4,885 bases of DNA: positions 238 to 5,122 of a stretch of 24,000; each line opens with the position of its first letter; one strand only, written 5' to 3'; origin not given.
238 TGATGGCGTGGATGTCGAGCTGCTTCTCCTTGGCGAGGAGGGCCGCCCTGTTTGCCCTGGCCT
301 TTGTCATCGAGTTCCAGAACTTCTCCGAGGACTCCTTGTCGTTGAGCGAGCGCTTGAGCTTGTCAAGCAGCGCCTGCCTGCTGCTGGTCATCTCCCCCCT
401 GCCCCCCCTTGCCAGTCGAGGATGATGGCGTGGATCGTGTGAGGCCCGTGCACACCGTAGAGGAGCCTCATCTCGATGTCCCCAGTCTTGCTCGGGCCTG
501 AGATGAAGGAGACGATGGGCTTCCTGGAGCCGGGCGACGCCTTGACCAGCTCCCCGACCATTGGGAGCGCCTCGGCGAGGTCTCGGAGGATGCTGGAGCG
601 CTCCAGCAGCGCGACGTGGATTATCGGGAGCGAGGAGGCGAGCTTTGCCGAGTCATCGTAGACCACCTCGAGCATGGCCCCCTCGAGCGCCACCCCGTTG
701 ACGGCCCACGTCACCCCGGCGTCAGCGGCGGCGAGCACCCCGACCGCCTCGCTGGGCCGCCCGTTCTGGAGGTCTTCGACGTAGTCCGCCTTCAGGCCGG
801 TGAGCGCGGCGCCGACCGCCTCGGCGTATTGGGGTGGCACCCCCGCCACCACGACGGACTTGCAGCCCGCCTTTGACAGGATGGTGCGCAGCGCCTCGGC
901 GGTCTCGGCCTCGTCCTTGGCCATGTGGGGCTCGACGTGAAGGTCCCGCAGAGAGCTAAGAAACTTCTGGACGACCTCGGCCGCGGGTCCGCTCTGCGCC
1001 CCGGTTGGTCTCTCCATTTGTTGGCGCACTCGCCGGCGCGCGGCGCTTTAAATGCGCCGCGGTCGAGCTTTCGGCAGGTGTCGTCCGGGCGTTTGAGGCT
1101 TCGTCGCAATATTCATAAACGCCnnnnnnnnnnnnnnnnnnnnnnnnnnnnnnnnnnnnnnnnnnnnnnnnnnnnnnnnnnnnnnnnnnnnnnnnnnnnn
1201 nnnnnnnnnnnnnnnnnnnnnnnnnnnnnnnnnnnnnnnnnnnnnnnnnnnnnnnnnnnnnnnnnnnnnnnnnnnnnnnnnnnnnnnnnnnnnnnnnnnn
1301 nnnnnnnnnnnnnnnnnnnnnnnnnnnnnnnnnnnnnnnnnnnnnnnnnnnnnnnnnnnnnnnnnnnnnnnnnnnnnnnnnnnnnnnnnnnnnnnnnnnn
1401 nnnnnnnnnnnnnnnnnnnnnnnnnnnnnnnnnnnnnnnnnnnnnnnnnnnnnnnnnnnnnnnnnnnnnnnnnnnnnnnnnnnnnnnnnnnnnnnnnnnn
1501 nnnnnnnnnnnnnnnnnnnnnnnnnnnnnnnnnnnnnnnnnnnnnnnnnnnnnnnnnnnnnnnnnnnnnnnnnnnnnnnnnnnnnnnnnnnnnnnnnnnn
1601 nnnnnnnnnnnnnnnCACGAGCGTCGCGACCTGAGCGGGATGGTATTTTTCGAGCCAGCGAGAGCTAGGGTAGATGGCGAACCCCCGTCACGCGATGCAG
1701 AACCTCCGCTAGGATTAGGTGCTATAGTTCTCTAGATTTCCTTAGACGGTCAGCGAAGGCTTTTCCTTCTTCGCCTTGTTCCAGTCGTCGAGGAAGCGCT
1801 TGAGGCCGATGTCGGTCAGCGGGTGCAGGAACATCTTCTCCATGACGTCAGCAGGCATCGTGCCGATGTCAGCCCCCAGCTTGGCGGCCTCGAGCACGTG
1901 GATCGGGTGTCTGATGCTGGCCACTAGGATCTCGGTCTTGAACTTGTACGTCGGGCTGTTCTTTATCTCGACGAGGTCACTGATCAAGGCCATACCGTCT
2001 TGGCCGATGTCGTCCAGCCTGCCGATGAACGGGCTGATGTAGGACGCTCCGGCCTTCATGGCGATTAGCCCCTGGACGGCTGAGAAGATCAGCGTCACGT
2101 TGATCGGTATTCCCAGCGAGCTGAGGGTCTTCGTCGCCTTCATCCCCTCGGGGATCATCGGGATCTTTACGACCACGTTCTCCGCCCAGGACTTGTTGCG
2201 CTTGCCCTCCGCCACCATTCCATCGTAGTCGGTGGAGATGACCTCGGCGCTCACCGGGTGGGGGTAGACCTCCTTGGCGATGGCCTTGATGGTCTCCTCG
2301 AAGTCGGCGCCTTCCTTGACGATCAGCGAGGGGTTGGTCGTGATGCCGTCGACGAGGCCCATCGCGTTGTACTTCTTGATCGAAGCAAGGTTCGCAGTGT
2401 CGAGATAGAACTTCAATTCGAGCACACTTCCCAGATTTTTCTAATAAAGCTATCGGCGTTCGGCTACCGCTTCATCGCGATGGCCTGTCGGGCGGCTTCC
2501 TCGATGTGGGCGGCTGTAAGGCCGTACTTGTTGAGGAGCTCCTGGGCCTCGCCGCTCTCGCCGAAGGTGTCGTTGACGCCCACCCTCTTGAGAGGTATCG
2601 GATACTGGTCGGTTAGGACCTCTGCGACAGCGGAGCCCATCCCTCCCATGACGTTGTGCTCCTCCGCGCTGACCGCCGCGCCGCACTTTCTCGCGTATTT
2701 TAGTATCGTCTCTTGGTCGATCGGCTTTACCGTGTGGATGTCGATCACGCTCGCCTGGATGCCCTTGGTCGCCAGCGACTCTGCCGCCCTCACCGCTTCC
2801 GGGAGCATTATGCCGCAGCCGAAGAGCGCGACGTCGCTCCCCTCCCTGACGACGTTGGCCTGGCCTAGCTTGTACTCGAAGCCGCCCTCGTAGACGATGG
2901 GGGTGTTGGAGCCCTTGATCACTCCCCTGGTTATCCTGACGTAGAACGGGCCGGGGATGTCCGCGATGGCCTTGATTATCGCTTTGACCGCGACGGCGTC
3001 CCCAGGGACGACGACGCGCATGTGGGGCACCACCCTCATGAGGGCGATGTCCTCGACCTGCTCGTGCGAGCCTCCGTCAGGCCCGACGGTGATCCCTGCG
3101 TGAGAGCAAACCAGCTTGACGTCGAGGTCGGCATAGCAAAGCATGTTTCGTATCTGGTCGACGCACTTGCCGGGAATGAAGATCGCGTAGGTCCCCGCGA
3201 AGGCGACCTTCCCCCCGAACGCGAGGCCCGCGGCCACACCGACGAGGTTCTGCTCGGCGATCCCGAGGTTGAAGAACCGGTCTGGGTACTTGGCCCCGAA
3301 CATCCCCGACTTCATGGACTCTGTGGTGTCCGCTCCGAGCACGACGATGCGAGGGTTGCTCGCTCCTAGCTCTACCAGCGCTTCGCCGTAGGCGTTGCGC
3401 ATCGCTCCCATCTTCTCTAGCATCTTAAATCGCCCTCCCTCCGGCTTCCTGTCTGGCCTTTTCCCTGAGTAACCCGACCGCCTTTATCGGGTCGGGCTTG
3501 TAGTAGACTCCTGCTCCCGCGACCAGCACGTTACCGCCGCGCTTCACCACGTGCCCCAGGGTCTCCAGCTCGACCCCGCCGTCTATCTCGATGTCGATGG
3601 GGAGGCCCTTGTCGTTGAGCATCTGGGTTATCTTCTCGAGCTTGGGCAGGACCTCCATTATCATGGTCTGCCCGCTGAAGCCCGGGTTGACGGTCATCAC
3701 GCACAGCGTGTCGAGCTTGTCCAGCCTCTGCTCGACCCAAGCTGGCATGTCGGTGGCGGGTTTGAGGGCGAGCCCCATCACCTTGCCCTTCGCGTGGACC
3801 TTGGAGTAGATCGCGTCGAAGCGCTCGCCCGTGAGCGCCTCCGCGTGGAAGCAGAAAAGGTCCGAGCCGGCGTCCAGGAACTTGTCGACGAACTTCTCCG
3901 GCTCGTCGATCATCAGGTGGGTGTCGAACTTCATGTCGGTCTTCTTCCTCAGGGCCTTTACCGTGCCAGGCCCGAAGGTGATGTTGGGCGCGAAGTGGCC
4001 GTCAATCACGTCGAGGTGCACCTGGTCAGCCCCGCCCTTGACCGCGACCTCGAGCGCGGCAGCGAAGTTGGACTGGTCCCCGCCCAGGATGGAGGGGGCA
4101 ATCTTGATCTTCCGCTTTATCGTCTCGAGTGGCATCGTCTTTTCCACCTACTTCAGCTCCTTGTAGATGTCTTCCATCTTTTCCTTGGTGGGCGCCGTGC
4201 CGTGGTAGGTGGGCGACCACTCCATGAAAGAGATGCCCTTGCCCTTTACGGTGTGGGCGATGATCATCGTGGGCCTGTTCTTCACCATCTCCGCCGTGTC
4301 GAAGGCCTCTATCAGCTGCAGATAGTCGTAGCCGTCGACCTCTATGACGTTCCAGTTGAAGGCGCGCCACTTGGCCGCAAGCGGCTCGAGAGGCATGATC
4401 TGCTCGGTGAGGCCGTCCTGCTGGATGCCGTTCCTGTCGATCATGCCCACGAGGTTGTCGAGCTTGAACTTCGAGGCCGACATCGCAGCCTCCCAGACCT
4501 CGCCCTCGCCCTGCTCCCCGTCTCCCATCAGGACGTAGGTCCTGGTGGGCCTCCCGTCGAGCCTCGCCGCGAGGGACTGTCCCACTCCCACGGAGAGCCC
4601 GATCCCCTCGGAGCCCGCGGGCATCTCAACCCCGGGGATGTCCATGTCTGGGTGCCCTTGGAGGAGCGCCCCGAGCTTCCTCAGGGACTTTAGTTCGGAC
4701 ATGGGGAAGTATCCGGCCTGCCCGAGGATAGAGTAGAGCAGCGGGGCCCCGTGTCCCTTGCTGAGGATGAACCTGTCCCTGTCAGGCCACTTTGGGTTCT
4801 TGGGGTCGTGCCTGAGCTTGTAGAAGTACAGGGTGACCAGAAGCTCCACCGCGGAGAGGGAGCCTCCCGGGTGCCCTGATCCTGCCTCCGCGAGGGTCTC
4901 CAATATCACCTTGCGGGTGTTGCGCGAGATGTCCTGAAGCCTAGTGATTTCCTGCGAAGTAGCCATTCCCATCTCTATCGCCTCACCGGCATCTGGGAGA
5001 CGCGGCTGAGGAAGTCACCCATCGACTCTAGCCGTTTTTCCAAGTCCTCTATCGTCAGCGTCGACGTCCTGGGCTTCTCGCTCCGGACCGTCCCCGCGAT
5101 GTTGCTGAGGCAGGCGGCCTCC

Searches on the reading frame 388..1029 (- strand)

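Call 3: search_protein_families(library=pfam, proteins=[window:388-1029:-])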
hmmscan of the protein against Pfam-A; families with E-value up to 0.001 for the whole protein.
window:388-1029:- (213 aa): 1 family
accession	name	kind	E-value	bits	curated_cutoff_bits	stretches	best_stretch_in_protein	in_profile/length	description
PF02589.21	LUD_dom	-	3.5e-24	86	22.6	1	21-204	2-189/189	LUD domain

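Call 4: search_protein_families(library=ncbifam, proteins=[window:388-1029:-])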
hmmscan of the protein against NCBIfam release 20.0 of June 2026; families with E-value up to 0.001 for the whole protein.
window:388-1029:- (213 aa): 2 families
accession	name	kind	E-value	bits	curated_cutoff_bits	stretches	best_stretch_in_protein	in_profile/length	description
NF045670.1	quin_L_LdhH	equivalog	1.1e-06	27.3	800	1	100-182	188-271/706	L-lactate dehydrogenase (quinone) large subunit LdhH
TIGR00273.1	TIGR00273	equivalog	0.00086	18.3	444.8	0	101-205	181-278/432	LutB/LldF family L-lactate oxidation iron-sulfur protein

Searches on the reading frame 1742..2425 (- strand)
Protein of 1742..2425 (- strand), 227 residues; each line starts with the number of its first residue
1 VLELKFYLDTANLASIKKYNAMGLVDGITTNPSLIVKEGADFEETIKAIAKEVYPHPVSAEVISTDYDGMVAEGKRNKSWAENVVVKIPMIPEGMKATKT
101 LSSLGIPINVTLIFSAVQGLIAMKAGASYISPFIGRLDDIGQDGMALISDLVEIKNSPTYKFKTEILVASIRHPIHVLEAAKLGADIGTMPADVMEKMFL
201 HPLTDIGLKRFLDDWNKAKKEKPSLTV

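Call 3: search_protein_families(library=pfam, proteins=[window:1742-2425:-])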
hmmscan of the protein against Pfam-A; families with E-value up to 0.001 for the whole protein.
window:1742-2425:- (227 aa): 1 family
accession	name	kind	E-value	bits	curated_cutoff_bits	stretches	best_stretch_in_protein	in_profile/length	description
PF00923.25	TAL_FSA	-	1.4e-56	192.4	27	1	6-220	1-283/285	Transaldolase/Fructose-6-phosphate aldolase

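Call 4: search_protein_families(library=ncbifam, proteins=[window:1742-2425:-])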
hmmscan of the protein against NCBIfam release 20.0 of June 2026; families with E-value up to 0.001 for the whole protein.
window:1742-2425:- (227 aa): 11 families
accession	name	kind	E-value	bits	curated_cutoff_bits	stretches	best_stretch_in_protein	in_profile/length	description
TIGR00875.1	fsa_talC_mipB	equivalog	1.7e-86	289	245.95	1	4-218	1-212/213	fructose-6-phosphate aldolase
NF009296.0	PRK12653.1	subfamily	1.7e-43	148.9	306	1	5-218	2-214/220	fructose-6-phosphate aldolase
NF009299.0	PRK12656.1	equivalog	1.2e-37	129.6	214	1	5-221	2-219/222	fructose-6-phosphate aldolase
TIGR02134.1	transald_staph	equivalog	3.5e-29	102.2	281.95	1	2-199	4-207/236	transaldolase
TIGR00874.1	talAB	equivalog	3.8e-16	59.3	396.2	1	82-198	125-250/317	transaldolase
NF008965.0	PRK12309.1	equivalog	9.6e-13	47.9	550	1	80-221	129-276/392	transaldolase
NF009001.0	PRK12346.1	subfamily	5.8e-12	45.8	439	1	82-147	126-191/316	transaldolase A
NF002881.0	PRK03343.1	subfamily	2.5e-10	40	367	1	64-125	116-179/370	transaldolase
NF003026.0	PRK03903.1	equivalog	5.4e-08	32.4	344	1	64-121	103-162/323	transaldolase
NF007080.0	PRK09533.1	equivalog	5.2e-07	27.9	712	1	64-117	116-171/949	bifunctional transaldolase/phosoglucose isomerase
TIGR00876.1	tal_mycobact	equivalog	2.1e-05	24.1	233.75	1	83-116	126-159/350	transaldolase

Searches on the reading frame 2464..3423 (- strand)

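Call 3: search_protein_families(library=pfam, proteins=[window:2464-3423:-])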
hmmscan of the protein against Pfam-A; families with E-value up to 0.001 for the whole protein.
window:2464-3423:- (319 aa): 3 families
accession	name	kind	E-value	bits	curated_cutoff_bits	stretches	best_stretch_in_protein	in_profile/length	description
PF02779.29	Transket_pyr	-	3.6e-38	131.4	27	1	7-167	4-170/174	Transketolase, pyrimidine binding domain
PF02780.25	Transketolase_C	-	1.3e-33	116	25.9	1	187-307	1-124/124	Transketolase, C-terminal domain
PF22613.1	Transketolase_C_1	-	4.1e-07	30.6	27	1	189-303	8-113/113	Transketolase-like TK C-terminal domain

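Call 4: search_protein_families(library=ncbifam, proteins=[window:2464-3423:-])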
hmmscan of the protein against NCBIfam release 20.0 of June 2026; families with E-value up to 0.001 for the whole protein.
window:2464-3423:- (319 aa): 11 families
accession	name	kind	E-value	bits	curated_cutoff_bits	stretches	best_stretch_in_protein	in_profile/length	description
NF004559.0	PRK05899.2-5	equivalog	2.1e-88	297.1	488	1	4-316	316-625/627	transketolase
TIGR00204.1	dxs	equivalog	1.3e-56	192.5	465.95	1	7-315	311-615/616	1-deoxy-D-xylulose-5-phosphate synthase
NF004556.0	PRK05899.2-2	equivalog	2.5e-53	181.3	575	1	7-314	323-637/639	transketolase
NF003933.0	PRK05444.2-2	equivalog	2.3e-41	142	395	1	6-313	289-603/606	1-deoxy-D-xylulose-5-phosphate synthase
NF008968.0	PRK12315.1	subfamily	8.4e-29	100.3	510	1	11-313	284-579/582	1-deoxy-D-xylulose-5-phosphate synthase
NF008854.0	PRK11892.1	equivalog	9.7e-24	83.8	454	1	8-272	144-417/464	pyruvate dehydrogenase complex E1 component subunit beta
NF006667.0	PRK09212.1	subfamily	5.6e-23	81.3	321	1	8-273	6-279/327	pyruvate dehydrogenase complex E1 component subunit beta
TIGR00232.1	tktlase_bact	equivalog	1.5e-20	73.1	682.25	1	6-313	349-651/654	transketolase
NF004558.0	PRK05899.2-4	equivalog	1.5e-16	60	788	1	31-310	370-645/651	transketolase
NF007201.0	PRK09622.1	equivalog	7.1e-06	25.2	590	1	181-278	254-350/405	2-oxoacid:ferredoxin oxidoreductase subunit alpha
NF006412.0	PRK08659.1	equivalog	0.00062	19.1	411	1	193-276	272-353/378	2-oxoacid:acceptor oxidoreductase subunit alpha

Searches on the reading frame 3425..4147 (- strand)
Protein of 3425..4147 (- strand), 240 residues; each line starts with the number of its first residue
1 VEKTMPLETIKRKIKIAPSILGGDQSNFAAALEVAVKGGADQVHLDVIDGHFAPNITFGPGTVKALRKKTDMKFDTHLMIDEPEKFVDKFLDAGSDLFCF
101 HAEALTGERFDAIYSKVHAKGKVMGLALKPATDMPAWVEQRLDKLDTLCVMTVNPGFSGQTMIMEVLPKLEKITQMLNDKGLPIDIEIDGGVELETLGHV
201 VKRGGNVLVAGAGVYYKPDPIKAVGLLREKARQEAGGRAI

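Call 3: search_protein_families(library=pfam, proteins=[window:3425-4147:-])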
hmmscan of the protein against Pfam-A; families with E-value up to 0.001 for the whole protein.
window:3425-4147:- (240 aa): 1 family
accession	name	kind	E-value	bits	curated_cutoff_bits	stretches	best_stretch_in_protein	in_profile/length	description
PF00834.25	Ribul_P_3_epim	-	6.9e-59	199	21.1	1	15-215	1-198/198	Ribulose-phosphate 3 epimerase family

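Call 4: search_protein_families(library=ncbifam, proteins=[window:3425-4147:-])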
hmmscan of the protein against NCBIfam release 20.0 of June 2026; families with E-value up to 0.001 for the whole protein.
window:3425-4147:- (240 aa): 8 families
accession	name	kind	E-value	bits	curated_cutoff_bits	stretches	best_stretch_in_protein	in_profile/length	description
NF004076.0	PRK05581.1-4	subfamily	5e-60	202.5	165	1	12-230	3-218/221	ribulose-phosphate 3-epimerase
TIGR01163.1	rpe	equivalog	3.3e-58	196.5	212.6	1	15-227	1-210/211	ribulose-phosphate 3-epimerase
NF007266.0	PRK09722.1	equivalog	2.1e-47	161.5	271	1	13-216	2-203/230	D-allulose 6-phosphate 3-epimerase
NF005944.0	PRK08005.1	equivalog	2.3e-20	72.7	376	1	17-215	4-195/210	ribulose-phosphate 3 epimerase family protein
NF005986.0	PRK08091.1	equivalog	4.5e-17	62.8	264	1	2-216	2-212/229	ribulose-phosphate 3-epimerase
NF010658.0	PRK14057.1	equivalog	8.7e-10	38.5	530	1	42-215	48-225/254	epimerase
NF041755.1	RuMP_HxlAB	equivalog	6.3e-05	22.1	500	1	175-233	154-212/391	bifunctional 3-hexulose-6-phosphate synthase/6-phospho-3-hexuloisomerase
TIGR03128.2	RuMP_HxlA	equivalog_domain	9e-05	22.2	200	1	141-229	117-203/205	3-hexulose-6-phosphate synthase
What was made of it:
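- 3425..4147 (-): Ribulose-phosphate 3-epimerase. calls 3, 4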

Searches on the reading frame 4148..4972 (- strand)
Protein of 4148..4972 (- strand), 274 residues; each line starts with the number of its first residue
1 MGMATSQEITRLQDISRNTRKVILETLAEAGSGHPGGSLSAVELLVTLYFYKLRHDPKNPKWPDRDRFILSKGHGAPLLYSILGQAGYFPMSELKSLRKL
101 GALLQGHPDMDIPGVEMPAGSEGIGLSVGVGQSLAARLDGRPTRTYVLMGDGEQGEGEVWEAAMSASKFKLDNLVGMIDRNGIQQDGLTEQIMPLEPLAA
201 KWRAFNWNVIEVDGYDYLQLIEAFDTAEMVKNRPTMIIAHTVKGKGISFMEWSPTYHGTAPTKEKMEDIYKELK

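Call 3: search_protein_families(library=pfam, proteins=[window:4148-4972:-])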
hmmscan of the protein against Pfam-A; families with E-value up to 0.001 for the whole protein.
window:4148-4972:- (274 aa): 3 families
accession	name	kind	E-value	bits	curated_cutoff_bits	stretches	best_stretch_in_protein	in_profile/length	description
PF00456.26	Transketolase_N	-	5.1e-54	183.9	22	1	18-267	8-269/334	Transketolase, thiamine diphosphate binding domain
PF13292.11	DXP_synthase_N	-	8.1e-07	29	21.2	1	10-175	16-166/274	1-deoxy-D-xylulose-5-phosphate synthase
PF00676.26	E1_dh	-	1.6e-06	27.7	22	1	124-239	103-222/300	Dehydrogenase E1 component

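Call 4: search_protein_families(library=ncbifam, proteins=[window:4148-4972:-])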
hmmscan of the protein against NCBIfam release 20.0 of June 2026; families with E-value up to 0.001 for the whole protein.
window:4148-4972:- (274 aa): 11 families
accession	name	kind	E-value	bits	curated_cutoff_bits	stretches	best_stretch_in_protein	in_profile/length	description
NF004559.0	PRK05899.2-5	equivalog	5.8e-91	305.6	488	1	5-273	11-279/627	transketolase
NF004556.0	PRK05899.2-2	equivalog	1.2e-78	265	575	1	6-273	11-276/639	transketolase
TIGR00232.1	tktlase_bact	equivalog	1.3e-54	185.7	682.25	1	19-272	7-272/654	transketolase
NF004558.0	PRK05899.2-4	equivalog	8.2e-41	140.1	788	1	20-273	11-270/651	transketolase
TIGR00204.1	dxs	equivalog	1.7e-14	53.3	465.95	2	7-177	13-168/616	1-deoxy-D-xylulose-5-phosphate synthase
TIGR00759.1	aceE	equivalog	7.1e-11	40.8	859.9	1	29-212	94-289/885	pyruvate dehydrogenase (acetyl-transferring), homodimeric type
TIGR03186.1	AKGDH_not_PDH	exception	6.9e-09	34.6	1408.3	1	194-249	340-395/889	alpha-ketoglutarate dehydrogenase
TIGR03182.1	PDH_E1_alph_y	equivalog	1.9e-08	33.6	393.85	1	123-251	113-243/315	pyruvate dehydrogenase (acetyl-transferring) E1 component subunit alpha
TIGR03181.1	PDH_E1_alph_x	equivalog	2e-07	30.2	411.35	1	127-227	129-228/341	pyruvate dehydrogenase (acetyl-transferring) E1 component subunit alpha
NF008968.0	PRK12315.1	subfamily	2.1e-06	26.3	510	0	126-261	120-264/582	1-deoxy-D-xylulose-5-phosphate synthase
NF003933.0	PRK05444.2-2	equivalog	2.4e-05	23.1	395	0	203-265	209-273/606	1-deoxy-D-xylulose-5-phosphate synthase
